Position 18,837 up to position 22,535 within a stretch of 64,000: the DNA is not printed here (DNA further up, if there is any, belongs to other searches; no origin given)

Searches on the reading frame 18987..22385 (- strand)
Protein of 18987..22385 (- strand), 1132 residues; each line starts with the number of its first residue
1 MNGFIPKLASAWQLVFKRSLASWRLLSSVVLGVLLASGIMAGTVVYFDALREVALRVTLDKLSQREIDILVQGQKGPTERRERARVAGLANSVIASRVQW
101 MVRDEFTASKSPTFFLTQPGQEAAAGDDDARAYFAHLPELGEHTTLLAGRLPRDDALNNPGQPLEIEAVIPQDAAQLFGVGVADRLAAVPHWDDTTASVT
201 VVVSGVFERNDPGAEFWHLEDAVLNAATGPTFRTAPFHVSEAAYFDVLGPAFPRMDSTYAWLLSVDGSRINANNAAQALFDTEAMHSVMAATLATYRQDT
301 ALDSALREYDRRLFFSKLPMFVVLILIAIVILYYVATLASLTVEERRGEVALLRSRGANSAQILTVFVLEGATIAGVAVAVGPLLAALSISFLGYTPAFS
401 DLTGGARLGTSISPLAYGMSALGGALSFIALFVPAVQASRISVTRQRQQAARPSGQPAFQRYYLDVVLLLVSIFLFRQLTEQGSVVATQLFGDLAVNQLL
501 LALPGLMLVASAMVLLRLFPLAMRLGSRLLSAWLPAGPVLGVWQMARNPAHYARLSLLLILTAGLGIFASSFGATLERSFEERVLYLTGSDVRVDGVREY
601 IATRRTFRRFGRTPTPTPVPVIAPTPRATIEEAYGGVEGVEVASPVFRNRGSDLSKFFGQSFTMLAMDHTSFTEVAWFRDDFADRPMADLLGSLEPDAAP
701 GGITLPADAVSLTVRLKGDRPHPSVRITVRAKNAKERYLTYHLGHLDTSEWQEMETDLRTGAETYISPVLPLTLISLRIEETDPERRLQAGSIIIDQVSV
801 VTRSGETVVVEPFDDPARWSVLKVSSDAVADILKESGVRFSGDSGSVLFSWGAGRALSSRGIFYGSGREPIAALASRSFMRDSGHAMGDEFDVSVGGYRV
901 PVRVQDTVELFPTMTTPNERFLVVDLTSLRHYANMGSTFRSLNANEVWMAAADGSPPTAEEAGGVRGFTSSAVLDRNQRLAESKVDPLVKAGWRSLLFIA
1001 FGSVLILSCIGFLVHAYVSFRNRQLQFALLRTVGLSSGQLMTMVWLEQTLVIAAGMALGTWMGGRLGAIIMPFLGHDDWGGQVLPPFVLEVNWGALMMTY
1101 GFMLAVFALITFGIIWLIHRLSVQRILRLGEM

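Call 88: search_protein_families(library=pfam, proteins=[window:18987-22385:-], max_evalue=0.00001)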
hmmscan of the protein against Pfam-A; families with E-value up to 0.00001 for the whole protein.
window:18987-22385:- (1132 aa): 1 family
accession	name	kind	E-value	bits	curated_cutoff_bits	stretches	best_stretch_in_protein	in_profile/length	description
PF02687.27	FtsX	-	1.2e-13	51.5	25.5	2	322-442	2-119/120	FtsX-like permease C-terminal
